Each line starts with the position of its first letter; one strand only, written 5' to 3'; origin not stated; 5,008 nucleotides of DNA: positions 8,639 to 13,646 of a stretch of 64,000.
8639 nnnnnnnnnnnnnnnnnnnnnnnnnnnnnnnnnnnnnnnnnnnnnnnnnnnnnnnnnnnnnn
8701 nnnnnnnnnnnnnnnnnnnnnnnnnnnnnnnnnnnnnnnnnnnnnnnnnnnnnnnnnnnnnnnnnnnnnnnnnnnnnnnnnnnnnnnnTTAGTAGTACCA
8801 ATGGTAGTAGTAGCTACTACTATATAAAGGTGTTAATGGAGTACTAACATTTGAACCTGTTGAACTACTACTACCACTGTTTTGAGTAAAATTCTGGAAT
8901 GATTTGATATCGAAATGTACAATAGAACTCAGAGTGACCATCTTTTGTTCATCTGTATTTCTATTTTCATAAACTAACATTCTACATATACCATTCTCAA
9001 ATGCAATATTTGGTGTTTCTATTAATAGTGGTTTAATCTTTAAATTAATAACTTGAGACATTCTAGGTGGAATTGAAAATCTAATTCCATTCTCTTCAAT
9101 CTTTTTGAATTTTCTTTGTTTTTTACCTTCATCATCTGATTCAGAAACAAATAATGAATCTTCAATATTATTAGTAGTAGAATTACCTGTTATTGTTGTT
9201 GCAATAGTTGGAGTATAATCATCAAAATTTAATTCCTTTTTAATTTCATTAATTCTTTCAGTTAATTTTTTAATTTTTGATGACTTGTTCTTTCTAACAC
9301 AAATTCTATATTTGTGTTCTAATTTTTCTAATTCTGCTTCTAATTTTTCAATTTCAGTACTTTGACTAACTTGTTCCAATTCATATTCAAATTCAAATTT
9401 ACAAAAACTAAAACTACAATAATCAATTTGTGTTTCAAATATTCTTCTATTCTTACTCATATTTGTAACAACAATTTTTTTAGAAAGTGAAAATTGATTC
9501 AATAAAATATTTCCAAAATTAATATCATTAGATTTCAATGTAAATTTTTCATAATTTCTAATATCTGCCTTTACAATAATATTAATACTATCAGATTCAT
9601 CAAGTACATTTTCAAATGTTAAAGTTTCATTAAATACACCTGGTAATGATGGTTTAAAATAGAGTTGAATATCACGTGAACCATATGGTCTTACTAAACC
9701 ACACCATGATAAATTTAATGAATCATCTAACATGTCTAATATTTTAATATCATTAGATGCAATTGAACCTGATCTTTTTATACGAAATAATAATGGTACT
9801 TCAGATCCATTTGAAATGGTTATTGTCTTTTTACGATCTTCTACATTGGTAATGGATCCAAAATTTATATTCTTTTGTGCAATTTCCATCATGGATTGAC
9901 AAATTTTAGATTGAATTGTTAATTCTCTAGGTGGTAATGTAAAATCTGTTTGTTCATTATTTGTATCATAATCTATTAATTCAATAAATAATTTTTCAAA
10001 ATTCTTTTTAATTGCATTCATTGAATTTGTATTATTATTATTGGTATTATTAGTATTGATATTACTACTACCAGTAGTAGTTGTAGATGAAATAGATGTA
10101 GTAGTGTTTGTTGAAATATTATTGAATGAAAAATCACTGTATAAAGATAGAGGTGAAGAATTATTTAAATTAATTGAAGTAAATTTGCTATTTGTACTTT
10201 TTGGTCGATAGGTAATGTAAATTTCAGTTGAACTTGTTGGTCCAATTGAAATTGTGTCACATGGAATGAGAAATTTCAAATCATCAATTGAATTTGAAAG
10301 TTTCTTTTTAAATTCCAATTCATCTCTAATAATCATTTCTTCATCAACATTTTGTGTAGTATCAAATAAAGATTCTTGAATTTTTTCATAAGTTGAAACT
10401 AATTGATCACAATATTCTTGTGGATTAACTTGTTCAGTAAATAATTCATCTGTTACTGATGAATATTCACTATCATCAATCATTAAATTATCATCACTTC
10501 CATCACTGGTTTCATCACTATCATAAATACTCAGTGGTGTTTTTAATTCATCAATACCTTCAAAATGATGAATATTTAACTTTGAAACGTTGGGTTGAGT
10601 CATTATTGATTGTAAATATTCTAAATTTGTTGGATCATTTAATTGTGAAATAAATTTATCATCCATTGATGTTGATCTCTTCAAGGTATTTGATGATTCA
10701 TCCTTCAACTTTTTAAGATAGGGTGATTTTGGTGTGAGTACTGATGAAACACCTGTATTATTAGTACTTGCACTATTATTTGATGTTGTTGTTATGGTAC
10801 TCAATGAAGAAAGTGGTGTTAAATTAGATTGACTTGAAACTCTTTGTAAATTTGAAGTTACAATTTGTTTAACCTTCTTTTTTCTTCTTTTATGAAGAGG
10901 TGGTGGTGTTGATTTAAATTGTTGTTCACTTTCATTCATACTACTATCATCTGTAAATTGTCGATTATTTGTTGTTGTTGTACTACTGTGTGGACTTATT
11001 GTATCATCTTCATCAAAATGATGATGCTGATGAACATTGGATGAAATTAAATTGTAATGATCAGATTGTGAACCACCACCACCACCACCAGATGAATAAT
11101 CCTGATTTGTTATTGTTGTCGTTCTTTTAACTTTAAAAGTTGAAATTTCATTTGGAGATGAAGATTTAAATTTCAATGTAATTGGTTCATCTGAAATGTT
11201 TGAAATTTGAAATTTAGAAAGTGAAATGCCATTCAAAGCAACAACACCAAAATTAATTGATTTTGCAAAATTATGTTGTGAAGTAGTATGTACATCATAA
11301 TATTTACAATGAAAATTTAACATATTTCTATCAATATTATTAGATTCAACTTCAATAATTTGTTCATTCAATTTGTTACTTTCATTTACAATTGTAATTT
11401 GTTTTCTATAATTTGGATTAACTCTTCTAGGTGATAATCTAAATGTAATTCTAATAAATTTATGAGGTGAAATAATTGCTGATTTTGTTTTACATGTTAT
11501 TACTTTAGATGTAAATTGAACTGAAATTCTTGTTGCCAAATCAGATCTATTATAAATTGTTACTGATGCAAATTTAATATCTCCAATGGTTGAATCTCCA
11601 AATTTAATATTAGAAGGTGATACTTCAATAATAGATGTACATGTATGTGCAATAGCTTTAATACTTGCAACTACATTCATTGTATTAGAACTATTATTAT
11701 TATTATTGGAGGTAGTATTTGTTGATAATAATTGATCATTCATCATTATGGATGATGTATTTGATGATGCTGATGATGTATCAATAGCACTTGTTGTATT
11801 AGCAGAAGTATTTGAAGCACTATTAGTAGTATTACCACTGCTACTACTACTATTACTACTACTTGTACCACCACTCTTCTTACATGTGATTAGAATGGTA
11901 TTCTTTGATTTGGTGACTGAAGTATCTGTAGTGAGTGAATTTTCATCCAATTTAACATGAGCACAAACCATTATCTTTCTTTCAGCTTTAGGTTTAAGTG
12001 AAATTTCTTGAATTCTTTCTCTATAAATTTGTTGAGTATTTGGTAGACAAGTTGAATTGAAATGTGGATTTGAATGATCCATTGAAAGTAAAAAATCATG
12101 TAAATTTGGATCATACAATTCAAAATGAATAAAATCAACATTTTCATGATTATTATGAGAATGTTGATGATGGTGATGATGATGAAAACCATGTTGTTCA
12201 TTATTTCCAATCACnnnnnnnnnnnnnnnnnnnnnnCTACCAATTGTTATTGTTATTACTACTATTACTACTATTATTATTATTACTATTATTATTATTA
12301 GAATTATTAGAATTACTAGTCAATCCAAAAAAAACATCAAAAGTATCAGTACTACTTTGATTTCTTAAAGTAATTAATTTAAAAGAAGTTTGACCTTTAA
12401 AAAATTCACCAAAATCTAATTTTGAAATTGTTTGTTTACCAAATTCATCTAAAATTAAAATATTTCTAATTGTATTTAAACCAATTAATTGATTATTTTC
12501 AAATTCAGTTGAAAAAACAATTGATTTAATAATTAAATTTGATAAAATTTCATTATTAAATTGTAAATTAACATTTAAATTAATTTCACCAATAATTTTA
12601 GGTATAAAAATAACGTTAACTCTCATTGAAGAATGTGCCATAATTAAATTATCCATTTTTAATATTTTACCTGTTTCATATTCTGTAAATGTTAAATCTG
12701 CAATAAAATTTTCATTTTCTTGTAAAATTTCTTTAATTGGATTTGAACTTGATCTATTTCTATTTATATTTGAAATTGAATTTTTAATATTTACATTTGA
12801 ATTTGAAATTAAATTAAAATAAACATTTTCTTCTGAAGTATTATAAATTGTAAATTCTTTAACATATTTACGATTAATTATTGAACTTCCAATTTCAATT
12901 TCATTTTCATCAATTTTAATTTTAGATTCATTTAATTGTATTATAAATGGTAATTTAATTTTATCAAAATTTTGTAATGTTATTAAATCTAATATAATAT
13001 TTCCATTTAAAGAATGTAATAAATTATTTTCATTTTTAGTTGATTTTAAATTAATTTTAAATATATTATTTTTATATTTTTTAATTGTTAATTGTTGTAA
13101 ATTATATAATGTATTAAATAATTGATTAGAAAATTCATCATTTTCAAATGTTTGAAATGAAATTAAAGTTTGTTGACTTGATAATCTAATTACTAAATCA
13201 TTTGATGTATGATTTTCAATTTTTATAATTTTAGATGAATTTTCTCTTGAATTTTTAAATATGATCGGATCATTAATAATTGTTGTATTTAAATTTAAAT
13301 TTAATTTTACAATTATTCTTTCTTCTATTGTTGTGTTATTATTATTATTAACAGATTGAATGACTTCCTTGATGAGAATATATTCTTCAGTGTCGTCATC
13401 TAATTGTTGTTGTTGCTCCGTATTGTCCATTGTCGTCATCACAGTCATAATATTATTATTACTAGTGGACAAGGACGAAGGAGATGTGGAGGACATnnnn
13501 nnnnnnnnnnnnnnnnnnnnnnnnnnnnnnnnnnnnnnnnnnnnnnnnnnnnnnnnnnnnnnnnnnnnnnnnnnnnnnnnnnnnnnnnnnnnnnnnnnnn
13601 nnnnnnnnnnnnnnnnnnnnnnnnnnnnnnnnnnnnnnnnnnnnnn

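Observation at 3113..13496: Giant (about 3,350 aa) multi-ASH/PapD-like repeat protein encoded by four abutting ORFs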

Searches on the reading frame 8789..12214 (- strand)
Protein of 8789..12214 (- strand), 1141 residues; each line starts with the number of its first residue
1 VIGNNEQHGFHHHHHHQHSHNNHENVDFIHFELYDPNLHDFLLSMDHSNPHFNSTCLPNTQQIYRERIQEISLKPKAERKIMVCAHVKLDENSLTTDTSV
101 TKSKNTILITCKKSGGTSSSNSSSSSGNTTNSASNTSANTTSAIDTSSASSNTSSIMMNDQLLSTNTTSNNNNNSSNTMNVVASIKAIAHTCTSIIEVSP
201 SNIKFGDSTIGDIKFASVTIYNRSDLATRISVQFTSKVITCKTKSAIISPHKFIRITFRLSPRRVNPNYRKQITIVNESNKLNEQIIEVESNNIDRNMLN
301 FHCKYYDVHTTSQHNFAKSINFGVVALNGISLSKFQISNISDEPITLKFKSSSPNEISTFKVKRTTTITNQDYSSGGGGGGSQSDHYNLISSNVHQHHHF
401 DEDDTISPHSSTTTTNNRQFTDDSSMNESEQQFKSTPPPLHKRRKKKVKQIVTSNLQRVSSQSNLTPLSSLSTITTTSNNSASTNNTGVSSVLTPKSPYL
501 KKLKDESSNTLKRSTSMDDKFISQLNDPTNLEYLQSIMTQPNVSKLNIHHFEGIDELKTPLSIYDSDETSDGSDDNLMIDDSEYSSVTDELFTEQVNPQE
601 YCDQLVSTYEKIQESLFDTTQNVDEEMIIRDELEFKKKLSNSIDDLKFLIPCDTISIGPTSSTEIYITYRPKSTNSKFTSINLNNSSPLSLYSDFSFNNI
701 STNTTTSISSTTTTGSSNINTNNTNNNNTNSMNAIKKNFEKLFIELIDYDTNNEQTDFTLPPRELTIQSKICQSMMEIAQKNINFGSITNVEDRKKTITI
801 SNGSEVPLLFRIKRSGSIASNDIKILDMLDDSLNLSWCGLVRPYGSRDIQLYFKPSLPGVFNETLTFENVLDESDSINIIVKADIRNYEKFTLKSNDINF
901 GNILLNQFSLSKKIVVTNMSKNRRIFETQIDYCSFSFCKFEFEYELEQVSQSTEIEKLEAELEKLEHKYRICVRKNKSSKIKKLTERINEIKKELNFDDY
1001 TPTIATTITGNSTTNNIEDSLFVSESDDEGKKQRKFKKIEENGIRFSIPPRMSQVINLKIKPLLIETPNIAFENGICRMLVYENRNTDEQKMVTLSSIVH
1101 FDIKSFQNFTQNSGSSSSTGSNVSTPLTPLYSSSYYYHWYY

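Call 8: search_protein_families(library=pfam, proteins=[window:8789-12214:-], max_evalue=1)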
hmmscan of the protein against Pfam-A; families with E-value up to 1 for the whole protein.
window:8789-12214:- (1141 aa): 10 families
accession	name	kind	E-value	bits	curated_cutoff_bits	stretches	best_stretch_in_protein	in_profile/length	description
PF24507.1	Ig_CFAP65_4th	-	8.7e-09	36.1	27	1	218-281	2-67/76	CFAP65, fourth Ig-like domain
PF22073.2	Cep192_D4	-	5.9e-06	26.9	35.5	2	776-875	4-99/112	Cep192 domain 4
PF24798.1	Ig-CFAP74_4th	-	1.5e-05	25.5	28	2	199-281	2-85/95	CFAP74 forth Ig-like domain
PF14874.12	PapD-like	-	0.00019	22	27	1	196-282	4-93/102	Flagellar-associated PapD-like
PF22060.2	Cep192_D1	-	0.011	15.9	27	1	795-870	24-98/123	Cep192 domain 1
PF25249.1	Ig_CFAP65_7th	-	0.043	14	28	1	795-867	21-83/120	CFAP65, seventh Ig-like domain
PF21310.3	OCRL-like_ASH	-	0.085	13.4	27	0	779-813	2-36/109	Inositol polyphosphate 5-phosphatase OCRL-like, ASH domain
PF08397.16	IMD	-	0.18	11.7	26.2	1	943-996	106-158/219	IRSp53/MIM homology domain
PF12371.14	TMEM131_like_N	-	0.19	12.4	28.8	1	197-258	2-66/84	Transmembrane protein 131-like N-terminal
PF22076.2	Cep192_D6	-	0.86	10.3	35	1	197-278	5-90/101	Cep192 domain 6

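Call 54: predict_structure(alignment_id=A2)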
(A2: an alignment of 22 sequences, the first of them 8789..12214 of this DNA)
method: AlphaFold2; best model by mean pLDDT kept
length: 1141 residues; sequences in the alignment: 22
mean_pLDDT: 60.2   pTM: 0.44
mean pLDDT of the five models: 60.2, 58.8, 58.5, 57.4, 56.0
residues with pLDDT >= 90: 243; 70-90: 282; 50-70: 113; < 50: 503
segments of 3 or more residues with pLDDT < 50: 1-31, 39-67, 88-90, 92-95, 114-178, 296-300, 314-317, 367-593, 675-731, 998-1033, 1104-1141
pLDDT, mean of each block of 10 residues (from residue 1): 28 24 29 49 40 28 45 68 56 51 69 42 28 26 27 27 30 38 69 80 80 88 89 91 92 93 78 91 88 55 75 61 89 92 91 92 65 31 28 28 29 28 28 30 32 28 28 27 28 30 28 28 30 28 32 32 32 35 40 71 91 74 75 92 91 93 94 57 39 33 29 31 35 73 88 59 87 91 91 91 91 81 74 70 91 90 93 90 89 88 87 89 87 77 81 69 93 90 90 62 32 31 35 63 83 88 75 78 80 88 42 28 27 26 32
secondary structure, 60 per line:
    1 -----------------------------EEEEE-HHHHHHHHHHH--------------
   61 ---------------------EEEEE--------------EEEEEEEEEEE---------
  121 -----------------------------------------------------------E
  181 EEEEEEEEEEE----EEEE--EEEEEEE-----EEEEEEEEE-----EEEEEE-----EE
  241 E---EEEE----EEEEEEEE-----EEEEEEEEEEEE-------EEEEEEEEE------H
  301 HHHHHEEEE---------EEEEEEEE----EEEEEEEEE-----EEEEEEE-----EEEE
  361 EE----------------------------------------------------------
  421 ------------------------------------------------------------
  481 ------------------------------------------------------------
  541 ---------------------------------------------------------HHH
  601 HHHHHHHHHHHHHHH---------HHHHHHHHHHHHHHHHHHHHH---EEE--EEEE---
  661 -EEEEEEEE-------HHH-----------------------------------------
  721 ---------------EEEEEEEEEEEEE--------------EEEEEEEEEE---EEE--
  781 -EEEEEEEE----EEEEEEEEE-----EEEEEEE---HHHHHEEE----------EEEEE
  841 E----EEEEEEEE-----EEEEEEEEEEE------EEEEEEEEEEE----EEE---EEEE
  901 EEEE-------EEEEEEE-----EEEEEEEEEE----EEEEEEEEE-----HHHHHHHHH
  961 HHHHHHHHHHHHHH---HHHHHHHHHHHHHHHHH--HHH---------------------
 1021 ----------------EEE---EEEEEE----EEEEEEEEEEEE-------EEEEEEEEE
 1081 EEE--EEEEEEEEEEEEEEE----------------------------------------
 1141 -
elements in order (helices of 4 or more, strands of 3 or more residues): E30-34 H36-46 E82-86 E101-111 E180-191 E196-199 E202-208 E214-222 E228-233 E239-241 E245-248 E253-260 E266-277 E285-293 H300-305 E306-309 E319-326 E331-339 E345-351 E357-362 H598-615 H625-645 E649-651 E654-657 E662-669 E736-748 E763-772 E776-778 E782-789 E794-802 E808-814 H818-822 E823-825 E836-841 E846-853 E859-869 E876-886 E891-893 E897-904 E912-918 E924-933 E938-946 H952-974 H978-994 E1037-1039 E1043-1048 E1053-1064 E1072-1083 E1086-1100
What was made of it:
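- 9233..9361 (-): Conserved helical hairpin (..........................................), inserted inside an ASH domain. Call 54 (helices at ORF2 952-974 and 978-994).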

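Call 58: fold_search(model_id=the predicted structure, library=pdb)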
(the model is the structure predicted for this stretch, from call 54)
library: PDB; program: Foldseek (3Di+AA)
matches with E <= 10: 1684; with E <= 0.001: 479
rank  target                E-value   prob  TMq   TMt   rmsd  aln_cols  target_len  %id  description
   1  9ijj_O                8.7e-23  1.00  0.15  0.13  21.5       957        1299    8  In situ structure of the central apparatus in mouse sperm axoneme. (released 2025-06-04)
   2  9ijj_C                2.9e-22  1.00  0.22  0.25  16.3       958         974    8  In situ structure of the central apparatus in mouse sperm axoneme. (released 2025-06-04)
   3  7som_D                6.1e-22  1.00  0.13  0.10  21.9       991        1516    7  Ciliary C2 central pair apparatus isolated from Chlamydomonas reinhardtii (released 2022-04-13)
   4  9ijj_h                6.1e-22  1.00  0.09  0.07  36.4      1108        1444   10  In situ structure of the central apparatus in mouse sperm axoneme. (released 2025-06-04)
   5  9ijj_E                4.0e-21  1.00  0.15  0.29  15.2       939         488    8  In situ structure of the central apparatus in mouse sperm axoneme. (released 2025-06-04)
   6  9ijj_4I               7.3e-21  1.00  0.20  0.09  12.1       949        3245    7  In situ structure of the central apparatus in mouse sperm axoneme. (released 2025-06-04)
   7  7sqc_2A               1.9e-20  1.00  0.17  0.23  15.4       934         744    7  Ciliary C1 central pair apparatus isolated from Chlamydomonas reinhardtii (released 2022-04-13)
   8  7sqc_2B               4.4e-20  1.00  0.17  0.23  17.1       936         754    7  Ciliary C1 central pair apparatus isolated from Chlamydomonas reinhardtii (released 2022-04-13)
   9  7sqc_O0               1.0e-19  1.00  0.13  0.13  17.7       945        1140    7  Ciliary C1 central pair apparatus isolated from Chlamydomonas reinhardtii (released 2022-04-13)
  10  9ijj_4G               3.4e-19  1.00  0.14  0.05  26.7      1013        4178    7  In situ structure of the central apparatus in mouse sperm axoneme. (released 2025-06-04)
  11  9ijj_4H               3.6e-19  1.00  0.14  0.06  26.4      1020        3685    7  In situ structure of the central apparatus in mouse sperm axoneme. (released 2025-06-04)
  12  7n6g_4C               5.9e-18  1.00  0.17  0.26  21.8       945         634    8  C1 of central pair (released 2022-05-18)
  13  7sqc_T1               5.9e-18  1.00  0.13  0.22  18.8       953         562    7  Ciliary C1 central pair apparatus isolated from Chlamydomonas reinhardtii (released 2022-04-13)
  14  7sqc_F1               1.7e-17  1.00  0.21  0.43  16.0       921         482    6  Ciliary C1 central pair apparatus isolated from Chlamydomonas reinhardtii (released 2022-04-13)
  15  9ijj_P                3.5e-17  1.00  0.22  0.36  13.9      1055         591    7  In situ structure of the central apparatus in mouse sperm axoneme. (released 2025-06-04)
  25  9fh8_A                7.4e-10  1.00  0.11  0.35  12.6       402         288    9  Crystal structure of the SPD-2 domain of Apis dorsata CEP192 (released 2025-03-26)
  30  7ptb                  9.9e-09  1.00  0.11  0.32  15.2       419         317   10  Crystal structure of the SPD-2 domain of human CEP192 (released 2022-04-06)
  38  9fh8_H                6.2e-08  1.00  0.10  0.35  13.0       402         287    8  Crystal structure of the SPD-2 domain of Apis dorsata CEP192 (released 2025-03-26)
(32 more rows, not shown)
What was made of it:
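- Closest known: Cep192/SPD-2. Same: Pfam Cep192_D4 and D6 hits are weak, and SP2D structures appear among the Foldseek hits (calls 8, 58).
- Foldseek finds CEP192 SP2D structures at rank 25-30 (call 58).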

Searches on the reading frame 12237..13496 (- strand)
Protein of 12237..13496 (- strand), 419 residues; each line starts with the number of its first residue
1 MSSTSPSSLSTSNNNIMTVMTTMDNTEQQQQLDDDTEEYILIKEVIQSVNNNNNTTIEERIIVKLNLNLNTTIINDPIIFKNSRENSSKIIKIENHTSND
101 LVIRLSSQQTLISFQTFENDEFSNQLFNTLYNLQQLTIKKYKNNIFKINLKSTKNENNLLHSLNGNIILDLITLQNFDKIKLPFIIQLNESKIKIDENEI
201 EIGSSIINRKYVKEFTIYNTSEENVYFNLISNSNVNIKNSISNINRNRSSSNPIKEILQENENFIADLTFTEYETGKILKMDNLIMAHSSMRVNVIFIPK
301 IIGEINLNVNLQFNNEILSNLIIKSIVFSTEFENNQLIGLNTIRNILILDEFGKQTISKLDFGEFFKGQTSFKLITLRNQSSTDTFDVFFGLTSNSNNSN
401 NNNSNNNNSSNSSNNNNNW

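Call 8: search_protein_families(library=pfam, proteins=[window:12237-13496:-], max_evalue=1)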
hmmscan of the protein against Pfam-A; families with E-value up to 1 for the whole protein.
window:12237-13496:- (419 aa): 1 family
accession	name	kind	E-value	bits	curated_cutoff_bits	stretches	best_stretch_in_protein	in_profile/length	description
PF24770.2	Ig-CFAP74_2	-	6.7e-05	23.9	27.4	1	165-323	16-176/185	CFAP74 second Ig-like domain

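Call 22: find_encoding_contigs(protein=window:12237-13496:-, flank=3000, max_places=4)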
Protein window:12237-13496:- (419 aa): no gene with exactly this product is on record in the collection.
